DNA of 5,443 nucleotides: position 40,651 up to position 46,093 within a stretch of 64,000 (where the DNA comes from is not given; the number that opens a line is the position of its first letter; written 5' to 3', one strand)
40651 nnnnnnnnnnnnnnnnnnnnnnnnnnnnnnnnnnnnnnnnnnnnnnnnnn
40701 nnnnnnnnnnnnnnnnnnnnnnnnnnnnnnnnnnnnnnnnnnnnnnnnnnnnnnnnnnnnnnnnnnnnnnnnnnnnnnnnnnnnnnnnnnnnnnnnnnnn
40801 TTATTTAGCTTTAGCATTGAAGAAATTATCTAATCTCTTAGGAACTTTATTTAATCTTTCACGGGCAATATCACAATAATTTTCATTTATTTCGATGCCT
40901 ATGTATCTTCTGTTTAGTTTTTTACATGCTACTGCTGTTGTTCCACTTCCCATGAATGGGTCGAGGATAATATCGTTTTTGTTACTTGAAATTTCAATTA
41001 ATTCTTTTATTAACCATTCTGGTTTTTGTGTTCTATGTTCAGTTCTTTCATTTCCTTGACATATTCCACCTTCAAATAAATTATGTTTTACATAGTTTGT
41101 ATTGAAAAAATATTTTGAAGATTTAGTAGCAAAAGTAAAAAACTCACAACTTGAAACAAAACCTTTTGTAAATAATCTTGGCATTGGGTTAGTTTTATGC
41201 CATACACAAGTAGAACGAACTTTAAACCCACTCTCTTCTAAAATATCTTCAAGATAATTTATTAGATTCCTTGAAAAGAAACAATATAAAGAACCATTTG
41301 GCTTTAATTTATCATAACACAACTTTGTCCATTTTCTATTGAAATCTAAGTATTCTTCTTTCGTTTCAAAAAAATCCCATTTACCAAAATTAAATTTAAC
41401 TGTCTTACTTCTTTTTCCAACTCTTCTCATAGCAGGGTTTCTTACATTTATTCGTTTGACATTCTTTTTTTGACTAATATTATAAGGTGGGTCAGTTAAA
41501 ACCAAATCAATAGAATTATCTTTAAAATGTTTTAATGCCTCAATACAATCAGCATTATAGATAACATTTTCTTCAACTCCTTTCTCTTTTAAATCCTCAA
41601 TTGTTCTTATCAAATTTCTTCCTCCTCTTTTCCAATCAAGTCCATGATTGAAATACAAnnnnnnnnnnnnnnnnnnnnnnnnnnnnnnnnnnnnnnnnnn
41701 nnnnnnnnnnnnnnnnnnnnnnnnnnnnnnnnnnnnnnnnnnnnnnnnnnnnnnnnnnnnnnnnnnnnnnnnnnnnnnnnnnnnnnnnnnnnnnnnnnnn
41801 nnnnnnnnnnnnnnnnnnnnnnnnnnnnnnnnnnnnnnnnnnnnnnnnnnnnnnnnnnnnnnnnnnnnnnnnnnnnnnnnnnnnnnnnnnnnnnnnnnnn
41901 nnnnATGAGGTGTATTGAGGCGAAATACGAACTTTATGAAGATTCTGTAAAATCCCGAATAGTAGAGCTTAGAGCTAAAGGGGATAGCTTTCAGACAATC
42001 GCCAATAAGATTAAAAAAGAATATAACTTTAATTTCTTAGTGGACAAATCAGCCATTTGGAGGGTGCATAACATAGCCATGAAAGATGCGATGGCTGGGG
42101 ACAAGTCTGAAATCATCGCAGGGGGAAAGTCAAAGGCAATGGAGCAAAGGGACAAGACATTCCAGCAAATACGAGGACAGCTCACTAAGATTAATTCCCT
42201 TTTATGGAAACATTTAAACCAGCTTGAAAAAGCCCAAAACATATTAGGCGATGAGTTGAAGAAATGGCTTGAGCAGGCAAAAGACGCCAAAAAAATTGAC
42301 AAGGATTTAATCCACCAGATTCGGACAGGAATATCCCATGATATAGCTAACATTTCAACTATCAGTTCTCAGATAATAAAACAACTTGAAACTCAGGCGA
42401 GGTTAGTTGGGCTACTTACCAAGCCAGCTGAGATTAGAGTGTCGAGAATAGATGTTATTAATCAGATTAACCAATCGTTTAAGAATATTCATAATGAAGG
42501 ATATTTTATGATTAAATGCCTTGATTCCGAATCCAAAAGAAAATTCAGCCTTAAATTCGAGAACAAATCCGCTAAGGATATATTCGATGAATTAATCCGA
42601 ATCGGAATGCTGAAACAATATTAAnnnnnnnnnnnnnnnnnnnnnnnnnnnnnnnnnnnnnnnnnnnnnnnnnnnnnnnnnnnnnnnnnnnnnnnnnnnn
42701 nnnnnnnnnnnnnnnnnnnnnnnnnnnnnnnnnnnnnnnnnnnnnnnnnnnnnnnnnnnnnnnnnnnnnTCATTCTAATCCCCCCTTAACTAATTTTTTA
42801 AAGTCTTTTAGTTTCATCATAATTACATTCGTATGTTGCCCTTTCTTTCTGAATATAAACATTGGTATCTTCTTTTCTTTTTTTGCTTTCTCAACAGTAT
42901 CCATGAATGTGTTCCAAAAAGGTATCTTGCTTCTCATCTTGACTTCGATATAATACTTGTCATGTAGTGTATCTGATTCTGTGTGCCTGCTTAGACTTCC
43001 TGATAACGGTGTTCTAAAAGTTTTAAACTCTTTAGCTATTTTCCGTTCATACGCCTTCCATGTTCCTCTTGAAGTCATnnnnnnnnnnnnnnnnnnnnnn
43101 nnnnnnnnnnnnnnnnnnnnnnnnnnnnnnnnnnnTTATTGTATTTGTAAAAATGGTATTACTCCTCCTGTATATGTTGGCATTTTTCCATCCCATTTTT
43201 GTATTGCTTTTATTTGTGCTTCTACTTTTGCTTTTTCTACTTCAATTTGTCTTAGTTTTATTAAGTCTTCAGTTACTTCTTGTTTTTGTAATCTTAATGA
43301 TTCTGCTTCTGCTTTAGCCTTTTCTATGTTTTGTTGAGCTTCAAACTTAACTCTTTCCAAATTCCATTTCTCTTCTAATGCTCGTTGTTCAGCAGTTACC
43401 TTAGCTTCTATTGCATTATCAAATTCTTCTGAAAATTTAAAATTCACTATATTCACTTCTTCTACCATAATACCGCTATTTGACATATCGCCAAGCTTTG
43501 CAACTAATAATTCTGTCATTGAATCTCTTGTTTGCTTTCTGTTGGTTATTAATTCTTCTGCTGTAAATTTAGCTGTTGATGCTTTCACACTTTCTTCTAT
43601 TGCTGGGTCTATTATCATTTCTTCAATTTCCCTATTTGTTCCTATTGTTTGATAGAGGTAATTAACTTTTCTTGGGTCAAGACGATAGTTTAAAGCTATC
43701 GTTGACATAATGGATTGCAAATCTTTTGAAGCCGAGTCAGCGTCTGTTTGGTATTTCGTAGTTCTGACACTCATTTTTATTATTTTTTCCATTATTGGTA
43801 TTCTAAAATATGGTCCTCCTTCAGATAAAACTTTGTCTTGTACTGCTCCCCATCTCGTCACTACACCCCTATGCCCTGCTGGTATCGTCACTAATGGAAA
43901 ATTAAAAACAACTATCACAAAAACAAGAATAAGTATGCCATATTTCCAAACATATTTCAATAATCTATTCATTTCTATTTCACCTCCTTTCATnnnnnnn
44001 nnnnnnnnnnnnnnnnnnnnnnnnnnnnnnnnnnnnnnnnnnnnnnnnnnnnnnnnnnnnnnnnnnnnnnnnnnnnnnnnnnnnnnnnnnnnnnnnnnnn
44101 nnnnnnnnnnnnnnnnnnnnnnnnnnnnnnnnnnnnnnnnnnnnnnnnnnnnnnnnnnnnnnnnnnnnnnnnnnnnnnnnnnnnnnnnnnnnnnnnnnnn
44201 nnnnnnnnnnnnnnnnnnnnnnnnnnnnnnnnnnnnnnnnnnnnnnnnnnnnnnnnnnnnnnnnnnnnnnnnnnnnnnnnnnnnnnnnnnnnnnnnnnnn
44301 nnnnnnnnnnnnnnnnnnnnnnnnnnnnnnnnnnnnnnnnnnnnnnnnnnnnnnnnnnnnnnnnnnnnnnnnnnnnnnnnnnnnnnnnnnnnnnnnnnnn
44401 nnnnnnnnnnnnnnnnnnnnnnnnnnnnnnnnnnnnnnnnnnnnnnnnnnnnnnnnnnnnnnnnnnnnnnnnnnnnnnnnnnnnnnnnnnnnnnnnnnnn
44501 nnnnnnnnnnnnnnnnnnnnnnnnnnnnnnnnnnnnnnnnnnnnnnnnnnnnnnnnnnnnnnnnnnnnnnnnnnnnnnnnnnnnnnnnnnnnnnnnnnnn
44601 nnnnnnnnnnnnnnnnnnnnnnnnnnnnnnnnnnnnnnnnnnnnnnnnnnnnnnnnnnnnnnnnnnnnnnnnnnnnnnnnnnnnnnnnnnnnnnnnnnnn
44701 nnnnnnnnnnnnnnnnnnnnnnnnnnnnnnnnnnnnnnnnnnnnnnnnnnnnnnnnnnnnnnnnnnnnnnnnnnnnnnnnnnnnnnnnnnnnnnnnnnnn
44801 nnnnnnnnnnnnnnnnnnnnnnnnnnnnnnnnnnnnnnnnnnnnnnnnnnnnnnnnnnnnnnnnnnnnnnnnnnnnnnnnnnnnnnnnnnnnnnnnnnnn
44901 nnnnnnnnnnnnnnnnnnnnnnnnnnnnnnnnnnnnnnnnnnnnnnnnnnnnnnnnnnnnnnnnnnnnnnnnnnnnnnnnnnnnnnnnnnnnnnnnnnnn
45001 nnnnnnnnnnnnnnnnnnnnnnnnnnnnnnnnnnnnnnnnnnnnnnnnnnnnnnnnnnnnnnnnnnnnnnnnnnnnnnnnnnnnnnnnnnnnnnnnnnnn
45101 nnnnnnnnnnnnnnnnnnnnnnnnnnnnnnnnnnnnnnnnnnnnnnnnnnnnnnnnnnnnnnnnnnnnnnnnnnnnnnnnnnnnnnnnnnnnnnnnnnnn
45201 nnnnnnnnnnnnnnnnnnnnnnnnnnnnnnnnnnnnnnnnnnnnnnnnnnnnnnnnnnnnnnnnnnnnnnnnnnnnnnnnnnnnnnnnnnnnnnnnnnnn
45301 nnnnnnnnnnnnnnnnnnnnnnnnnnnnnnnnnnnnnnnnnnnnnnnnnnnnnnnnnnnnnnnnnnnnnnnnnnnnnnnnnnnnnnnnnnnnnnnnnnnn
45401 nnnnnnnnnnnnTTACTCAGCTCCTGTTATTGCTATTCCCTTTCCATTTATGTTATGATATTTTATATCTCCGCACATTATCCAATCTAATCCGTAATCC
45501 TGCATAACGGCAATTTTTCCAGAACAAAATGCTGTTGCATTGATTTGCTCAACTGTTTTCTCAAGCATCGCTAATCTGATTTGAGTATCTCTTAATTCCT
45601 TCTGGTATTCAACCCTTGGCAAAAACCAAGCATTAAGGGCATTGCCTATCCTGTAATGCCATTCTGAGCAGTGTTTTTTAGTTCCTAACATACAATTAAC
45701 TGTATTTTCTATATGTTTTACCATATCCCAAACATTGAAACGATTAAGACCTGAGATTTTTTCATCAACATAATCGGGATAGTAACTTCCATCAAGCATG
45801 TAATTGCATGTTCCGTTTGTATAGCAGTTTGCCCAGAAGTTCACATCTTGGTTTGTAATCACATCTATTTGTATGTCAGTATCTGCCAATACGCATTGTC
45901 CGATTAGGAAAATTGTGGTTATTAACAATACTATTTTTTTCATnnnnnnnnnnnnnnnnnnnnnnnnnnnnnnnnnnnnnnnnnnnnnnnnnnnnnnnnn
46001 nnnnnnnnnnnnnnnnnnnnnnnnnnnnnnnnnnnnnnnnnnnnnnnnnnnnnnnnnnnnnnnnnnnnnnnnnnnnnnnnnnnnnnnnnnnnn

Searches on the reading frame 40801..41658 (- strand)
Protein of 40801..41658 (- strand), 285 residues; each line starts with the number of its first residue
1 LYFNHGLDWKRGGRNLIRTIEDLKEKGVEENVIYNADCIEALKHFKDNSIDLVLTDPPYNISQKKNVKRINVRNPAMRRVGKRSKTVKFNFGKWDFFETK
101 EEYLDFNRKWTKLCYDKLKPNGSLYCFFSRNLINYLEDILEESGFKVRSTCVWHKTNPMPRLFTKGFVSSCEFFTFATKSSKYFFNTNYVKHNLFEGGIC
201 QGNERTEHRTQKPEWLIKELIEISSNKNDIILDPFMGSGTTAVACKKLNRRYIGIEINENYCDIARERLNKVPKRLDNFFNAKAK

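Call 8: search_protein_families(library=pfam, proteins=[window:40801-41658:-], max_evalue=0.01)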
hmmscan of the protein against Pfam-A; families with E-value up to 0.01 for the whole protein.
window:40801-41658:- (285 aa): 8 families
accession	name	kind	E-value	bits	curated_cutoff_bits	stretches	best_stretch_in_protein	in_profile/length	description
PF01555.25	N6_N4_Mtase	-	1.6e-55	188.9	26.7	1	50-266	1-220/221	DNA methylase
PF02086.21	MethyltransfD12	-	4.4e-06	27.1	22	1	218-271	10-64/253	D12 class N6 adenine-specific DNA methyltransferase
PF01170.24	UPF0020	-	2.4e-05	24.5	22.3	0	19-68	92-140/197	RMKL-like, methyltransferase domain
PF08241.18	Methyltransf_11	-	0.00033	21.7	21.2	0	236-274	5-43/95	Methyltransferase domain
PF02384.22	N6_Mtase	-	0.00037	20.4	20.4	0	6-68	82-145/311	N-6 DNA Methylase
PF13649.12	Methyltransf_25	-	0.00053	21.1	27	0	231-271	1-43/97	Methyltransferase domain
PF09445.16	Methyltransf_15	-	0.001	19.1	22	0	230-266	3-39/165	RNA cap guanine-N2 methyltransferase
PF03602.21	Cons_hypoth95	-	0.0063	16.6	24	0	20-68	84-134/182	Conserved hypothetical protein 95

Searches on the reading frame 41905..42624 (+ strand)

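Call 25: search_protein_families(library=pfam, proteins=[window:41905-42624:+], max_evalue=0.01)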
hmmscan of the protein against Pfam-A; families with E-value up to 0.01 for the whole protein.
window:41905-42624:+ (239 aa): 1 family
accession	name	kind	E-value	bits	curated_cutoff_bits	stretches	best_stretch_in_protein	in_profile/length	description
PF01452.22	Rota_NSP4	-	0.0076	16.2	27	0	42-114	63-131/173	Rotavirus non structural protein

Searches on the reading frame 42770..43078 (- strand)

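Call 25: search_protein_families(library=pfam, proteins=[window:42770-43078:-], max_evalue=0.01)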
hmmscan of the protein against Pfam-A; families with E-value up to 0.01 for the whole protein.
window:42770-43078:- (102 aa): 1 family
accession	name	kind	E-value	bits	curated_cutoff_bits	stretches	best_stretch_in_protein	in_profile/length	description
PF24608.2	PDDEXK_15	-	0.00027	21.3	27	0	9-92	8-115/164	Phage putative PDDEXK endonuclease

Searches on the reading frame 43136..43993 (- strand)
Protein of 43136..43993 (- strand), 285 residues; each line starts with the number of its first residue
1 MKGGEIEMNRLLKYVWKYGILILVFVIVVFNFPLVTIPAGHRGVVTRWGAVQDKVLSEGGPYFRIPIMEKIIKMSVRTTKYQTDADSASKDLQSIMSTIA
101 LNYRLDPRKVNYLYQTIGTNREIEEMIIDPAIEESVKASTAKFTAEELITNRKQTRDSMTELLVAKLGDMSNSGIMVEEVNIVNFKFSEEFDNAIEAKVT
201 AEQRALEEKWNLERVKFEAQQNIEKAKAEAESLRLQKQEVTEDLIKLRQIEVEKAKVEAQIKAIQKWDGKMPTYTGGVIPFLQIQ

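Call 8: search_protein_families(library=pfam, proteins=[window:43136-43993:-], max_evalue=0.01)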
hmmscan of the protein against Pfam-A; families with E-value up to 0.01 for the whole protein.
window:43136-43993:- (285 aa): 1 family
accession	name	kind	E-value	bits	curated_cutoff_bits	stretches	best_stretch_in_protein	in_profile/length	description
PF01145.31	Band_7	-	2.6e-31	109.5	23.6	1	36-230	2-176/176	SPFH domain / Band 7 family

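Call 48: search_protein_families(library=ncbifam, proteins=[window:43136-43993:-], max_evalue=0.05)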
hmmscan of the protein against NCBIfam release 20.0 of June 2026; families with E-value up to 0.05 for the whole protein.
window:43136-43993:- (285 aa): 2 families
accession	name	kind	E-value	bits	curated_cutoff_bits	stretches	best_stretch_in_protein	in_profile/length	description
TIGR01932.1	hflC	equivalog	6.7e-13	48.1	134.4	1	17-154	3-145/318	protease modulator HflC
NF008259.0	PRK11029.1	equivalog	3.9e-05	22.8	427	1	20-87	6-78/334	protease modulator HflC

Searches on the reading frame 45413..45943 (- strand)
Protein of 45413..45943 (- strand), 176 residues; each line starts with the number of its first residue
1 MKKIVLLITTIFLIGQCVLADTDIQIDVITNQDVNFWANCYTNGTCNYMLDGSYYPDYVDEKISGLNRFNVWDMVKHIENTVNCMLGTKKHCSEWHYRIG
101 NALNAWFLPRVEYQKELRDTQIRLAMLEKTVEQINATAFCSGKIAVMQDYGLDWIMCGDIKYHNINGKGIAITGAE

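Call 5: search_protein_families(library=pfam, proteins=[window:45413-45943:-], max_evalue=0.1)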
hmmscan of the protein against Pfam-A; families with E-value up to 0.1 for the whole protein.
window:45413-45943:- (176 aa): 2 families
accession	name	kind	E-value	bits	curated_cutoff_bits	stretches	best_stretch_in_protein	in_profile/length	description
PF11766.14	Candida_ALS_N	-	0.015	15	25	1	88-114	172-198/247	Agglutinin-like protein, N-terminal domain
PF15593.11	Imm42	-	0.05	14.5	27.2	1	32-61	17-44/162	Immunity protein 42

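Call 6: search_protein_families(library=phrogs, proteins=[window:45413-45943:-], max_evalue=0.01)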
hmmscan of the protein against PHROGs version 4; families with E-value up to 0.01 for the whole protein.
window:45413-45943:- (176 aa): 0 families
